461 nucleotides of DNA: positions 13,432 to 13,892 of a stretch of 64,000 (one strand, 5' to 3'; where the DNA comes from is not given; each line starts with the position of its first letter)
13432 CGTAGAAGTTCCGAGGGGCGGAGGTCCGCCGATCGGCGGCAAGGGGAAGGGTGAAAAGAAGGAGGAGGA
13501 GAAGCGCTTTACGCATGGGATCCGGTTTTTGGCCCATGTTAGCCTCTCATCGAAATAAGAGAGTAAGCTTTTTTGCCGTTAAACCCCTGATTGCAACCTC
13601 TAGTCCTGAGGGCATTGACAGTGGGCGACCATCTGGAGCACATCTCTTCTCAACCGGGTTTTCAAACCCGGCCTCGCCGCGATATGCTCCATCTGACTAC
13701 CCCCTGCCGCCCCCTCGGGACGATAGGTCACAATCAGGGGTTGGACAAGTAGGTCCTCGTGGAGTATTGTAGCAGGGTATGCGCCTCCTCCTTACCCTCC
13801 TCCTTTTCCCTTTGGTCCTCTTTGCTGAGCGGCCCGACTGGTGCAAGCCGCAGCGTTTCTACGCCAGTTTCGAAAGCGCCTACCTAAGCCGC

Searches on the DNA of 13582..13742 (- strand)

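Call 38: build_rna_model(alignment_id=A3)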
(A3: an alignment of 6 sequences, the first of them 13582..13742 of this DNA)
Model R1 built from alignment A3 (6 sequences, 164 columns); structure: RNAalifold consensus.
model positions 161; base pairs 51; branch points 0; effective number of sequences 1.3; information 0.59 bits per position. Calibrated on 0.2 Mb of random sequence (short: E-values are rough).
structure used (alignment columns):
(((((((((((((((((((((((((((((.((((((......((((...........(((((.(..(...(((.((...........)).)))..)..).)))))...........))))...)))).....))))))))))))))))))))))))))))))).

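Call 39: search_with_rna_model(model_id=R1, sources=[window, L005, L006, L007, L008, L009, L010, L011, L003, L004], max_evalue=10)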
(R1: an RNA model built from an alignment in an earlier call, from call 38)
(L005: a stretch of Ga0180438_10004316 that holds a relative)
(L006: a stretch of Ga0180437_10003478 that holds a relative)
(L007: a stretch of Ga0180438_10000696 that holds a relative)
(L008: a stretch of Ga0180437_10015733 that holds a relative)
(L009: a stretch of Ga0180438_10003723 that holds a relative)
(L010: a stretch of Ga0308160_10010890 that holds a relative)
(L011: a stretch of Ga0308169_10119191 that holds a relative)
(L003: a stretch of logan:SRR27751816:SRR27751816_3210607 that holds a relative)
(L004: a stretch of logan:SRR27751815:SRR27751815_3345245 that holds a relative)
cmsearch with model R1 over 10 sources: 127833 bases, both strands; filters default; matches with E-value up to 10: 30.
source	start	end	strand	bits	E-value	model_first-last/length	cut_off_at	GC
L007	820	980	+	174.4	2.9e-49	1-161/161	no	0.48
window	41802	41962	+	167.8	2.5e-47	1-161/161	no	0.6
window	52270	52430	+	164.1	3.1e-46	1-161/161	no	0.6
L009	207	369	+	160.9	2.6e-45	1-161/161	no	0.53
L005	2585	2745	+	160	4.8e-45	1-161/161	no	0.5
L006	10790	10950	+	160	4.8e-45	1-161/161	no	0.5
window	13582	13742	-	152.2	9.8e-43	1-161/161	no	0.58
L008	77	239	-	125.3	7.7e-35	1-161/161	no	0.44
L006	1809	1969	-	104.9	7.4e-29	1-161/161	no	0.43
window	41802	41962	-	92.6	3e-25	1-161/161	no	0.6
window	52270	52430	-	89.2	3.1e-24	1-161/161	no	0.6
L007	820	980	-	81.9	4.3e-22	1-161/161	no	0.48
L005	2585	2745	-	80.7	9.6e-22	1-161/161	no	0.5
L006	10790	10950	-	80.7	9.6e-22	1-161/161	no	0.5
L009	207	369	-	76.7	1.5e-20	1-161/161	no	0.53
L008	340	436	-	73.1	1.6e-19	1-161/161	no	0.51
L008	77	239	+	66.3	1.6e-17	1-161/161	no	0.44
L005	9732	9893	+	62.5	2.1e-16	1-161/161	no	0.43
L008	340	436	+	57.5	6.3e-15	1-161/161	no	0.51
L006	4288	4384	-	53.9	6.9e-14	1-161/161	no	0.48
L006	4288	4384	+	42.6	1.4e-10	1-161/161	no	0.48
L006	1966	2055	+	38.2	2.9e-09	36-122/161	no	0.38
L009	2634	2761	+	22.5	0.00012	9-153/161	no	0.4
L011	1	40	+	18.6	0.0016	121-161/161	5'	0.55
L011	1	40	-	15.4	0.014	1-40/161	3'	0.55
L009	2798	2916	-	13.8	0.042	1-161/161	no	0.52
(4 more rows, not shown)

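Call 40: search_with_rna_model(model_id=R1, sources=[window, L005, L006, L007, L008, L009], max_evalue=1e-13, make_alignment=true)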
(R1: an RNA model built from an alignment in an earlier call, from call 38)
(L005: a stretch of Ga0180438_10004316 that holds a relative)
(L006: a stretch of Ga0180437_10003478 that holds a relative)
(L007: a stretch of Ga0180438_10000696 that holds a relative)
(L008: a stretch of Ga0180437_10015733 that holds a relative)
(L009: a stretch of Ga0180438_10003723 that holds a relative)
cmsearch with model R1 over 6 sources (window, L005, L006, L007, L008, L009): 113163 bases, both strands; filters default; matches with E-value up to 1e-13: 21.
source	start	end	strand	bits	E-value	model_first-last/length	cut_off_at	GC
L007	820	980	+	174.4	2.5e-49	1-161/161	no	0.48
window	41802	41962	+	167.8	2.2e-47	1-161/161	no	0.6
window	52270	52430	+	164.1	2.7e-46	1-161/161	no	0.6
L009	207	369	+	160.9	2.3e-45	1-161/161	no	0.53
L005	2585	2745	+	160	4.2e-45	1-161/161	no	0.5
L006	10790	10950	+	160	4.2e-45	1-161/161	no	0.5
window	13582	13742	-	152.2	8.7e-43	1-161/161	no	0.58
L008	77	239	-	125.3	6.8e-35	1-161/161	no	0.44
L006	1809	1969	-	104.9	6.6e-29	1-161/161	no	0.43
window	41802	41962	-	92.6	2.6e-25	1-161/161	no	0.6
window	52270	52430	-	89.2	2.7e-24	1-161/161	no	0.6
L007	820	980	-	81.9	3.8e-22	1-161/161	no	0.48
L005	2585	2745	-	80.7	8.5e-22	1-161/161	no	0.5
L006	10790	10950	-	80.7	8.5e-22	1-161/161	no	0.5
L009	207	369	-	76.7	1.3e-20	1-161/161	no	0.53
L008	340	436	-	73.1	1.5e-19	1-161/161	no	0.51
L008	77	239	+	66.3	1.4e-17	1-161/161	no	0.44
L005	9732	9893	+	62.5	1.9e-16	1-161/161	no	0.43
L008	340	436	+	57.5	5.6e-15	1-161/161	no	0.51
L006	4288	4384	-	53.9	6.1e-14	1-161/161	no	0.48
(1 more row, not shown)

Alignment A4: 21 matches aligned to the model, 185 columns, each read 5' to 3' on its own strand. Consensus structure (alignment columns), stored with it:
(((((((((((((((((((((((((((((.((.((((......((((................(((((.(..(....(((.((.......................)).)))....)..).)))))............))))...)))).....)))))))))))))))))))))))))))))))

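Call 52: search_with_rna_model(model_id=R1, sources=[L012, L013, L014], max_evalue=1)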
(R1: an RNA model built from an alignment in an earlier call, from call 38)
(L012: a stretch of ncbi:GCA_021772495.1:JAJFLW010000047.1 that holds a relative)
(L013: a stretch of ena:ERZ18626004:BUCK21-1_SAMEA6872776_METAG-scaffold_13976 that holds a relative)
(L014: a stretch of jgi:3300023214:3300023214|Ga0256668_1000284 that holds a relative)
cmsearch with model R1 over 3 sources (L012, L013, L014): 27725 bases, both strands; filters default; matches with E-value up to 1: 1.
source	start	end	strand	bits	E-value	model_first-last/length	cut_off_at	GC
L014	12820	12971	-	15.7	0.0025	1-161/161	no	0.34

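Call 53: search_with_rna_model(model_id=R1, sources=[window, L005, L006, L007, L008, L009], max_evalue=1e-27, make_alignment=true)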
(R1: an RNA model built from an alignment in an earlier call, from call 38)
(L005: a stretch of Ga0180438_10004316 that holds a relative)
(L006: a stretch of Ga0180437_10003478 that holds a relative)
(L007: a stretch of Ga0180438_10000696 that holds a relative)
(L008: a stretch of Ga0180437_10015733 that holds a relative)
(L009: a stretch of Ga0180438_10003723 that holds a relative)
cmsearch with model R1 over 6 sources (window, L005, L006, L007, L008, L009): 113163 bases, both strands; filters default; matches with E-value up to 1e-27: 9.
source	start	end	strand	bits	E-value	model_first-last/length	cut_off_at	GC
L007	820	980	+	174.4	2.5e-49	1-161/161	no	0.48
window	41802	41962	+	167.8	2.2e-47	1-161/161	no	0.6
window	52270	52430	+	164.1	2.7e-46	1-161/161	no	0.6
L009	207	369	+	160.9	2.3e-45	1-161/161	no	0.53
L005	2585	2745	+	160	4.2e-45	1-161/161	no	0.5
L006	10790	10950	+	160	4.2e-45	1-161/161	no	0.5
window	13582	13742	-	152.2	8.7e-43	1-161/161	no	0.58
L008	77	239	-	125.3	6.8e-35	1-161/161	no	0.44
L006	1809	1969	-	104.9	6.6e-29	1-161/161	no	0.43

Alignment A5: 9 matches aligned to the model, 164 columns, each read 5' to 3' on its own strand. Consensus structure (alignment columns), stored with it:
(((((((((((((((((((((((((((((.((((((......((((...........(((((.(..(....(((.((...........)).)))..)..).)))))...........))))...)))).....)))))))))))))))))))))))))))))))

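Call 66: build_rna_model(alignment_id=A5)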
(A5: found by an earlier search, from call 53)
Model R2 built from alignment A5 (9 sequences, 164 columns); structure: stored with the alignment.
model positions 161; base pairs 51; branch points 0; effective number of sequences 1.49; information 0.59 bits per position. Calibrated on 0.2 Mb of random sequence (short: E-values are rough).
structure used (alignment columns):
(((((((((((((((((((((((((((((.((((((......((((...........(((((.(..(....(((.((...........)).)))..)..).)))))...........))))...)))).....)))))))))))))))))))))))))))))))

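Call 67: search_with_rna_model(model_id=R2, sources=[window, L005, L006, L007, L008, L009, L010, L011, L012, L013, L014, L015, L003], max_evalue=1)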
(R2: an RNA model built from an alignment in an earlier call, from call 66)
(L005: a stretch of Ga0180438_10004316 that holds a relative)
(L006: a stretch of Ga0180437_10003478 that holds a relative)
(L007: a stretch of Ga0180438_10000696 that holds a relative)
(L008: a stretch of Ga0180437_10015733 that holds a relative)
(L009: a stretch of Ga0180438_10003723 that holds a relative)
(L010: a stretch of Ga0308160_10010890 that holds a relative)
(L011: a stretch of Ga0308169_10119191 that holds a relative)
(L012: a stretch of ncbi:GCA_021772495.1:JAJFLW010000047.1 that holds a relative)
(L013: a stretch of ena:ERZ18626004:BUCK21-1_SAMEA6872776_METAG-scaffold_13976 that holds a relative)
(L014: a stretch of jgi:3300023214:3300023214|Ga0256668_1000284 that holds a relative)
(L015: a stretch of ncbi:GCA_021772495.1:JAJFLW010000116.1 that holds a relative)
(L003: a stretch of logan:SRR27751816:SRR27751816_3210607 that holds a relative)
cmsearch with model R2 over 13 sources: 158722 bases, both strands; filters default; matches with E-value up to 1: 29.
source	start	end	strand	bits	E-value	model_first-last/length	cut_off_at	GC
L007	820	980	+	175.6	2.7e-44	1-161/161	no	0.48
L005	2585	2745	+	167.5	3.9e-42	1-161/161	no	0.5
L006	10790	10950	+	167.5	3.9e-42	1-161/161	no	0.5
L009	207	369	+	164.1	2.9e-41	1-161/161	no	0.53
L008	77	239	-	159.1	6.4e-40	1-161/161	no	0.44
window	52270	52430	+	151.9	4.8e-38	1-161/161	no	0.6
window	41802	41962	+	151.7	5.5e-38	1-161/161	no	0.6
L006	1809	1969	-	146.2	1.5e-36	1-161/161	no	0.43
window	13582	13742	-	140.1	6.3e-35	1-161/161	no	0.58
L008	77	239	+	87.2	5.3e-21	1-161/161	no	0.44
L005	2585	2745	-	81.9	1.3e-19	1-161/161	no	0.5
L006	10790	10950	-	81.9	1.3e-19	1-161/161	no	0.5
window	41802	41962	-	81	2.2e-19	1-161/161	no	0.6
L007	820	980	-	80.4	3.3e-19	1-161/161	no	0.48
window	52270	52430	-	79.7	5e-19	1-161/161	no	0.6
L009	207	369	-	77.2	2.2e-18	1-161/161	no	0.53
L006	1809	1969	+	70.2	1.6e-16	1-161/161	no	0.43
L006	4288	4384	-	69.5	2.4e-16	1-161/161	no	0.48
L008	340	436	-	69.4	2.6e-16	1-161/161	no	0.51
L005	9732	9893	+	64.9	4e-15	1-161/161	no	0.43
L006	4288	4384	+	55.6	1.1e-12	1-161/161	no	0.48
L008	340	436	+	55.1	1.5e-12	1-161/161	no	0.51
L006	1971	2054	+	45.7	4.5e-10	41-121/161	no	0.37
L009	2626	2763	+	23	0.00043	1-161/161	no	0.41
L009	2794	2920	-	19.5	0.0035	1-161/161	no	0.5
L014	12817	12971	-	16.8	0.019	1-161/161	no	0.34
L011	1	40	+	15.2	0.048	121-161/161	5'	0.55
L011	1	40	-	14.5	0.075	1-40/161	3'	0.55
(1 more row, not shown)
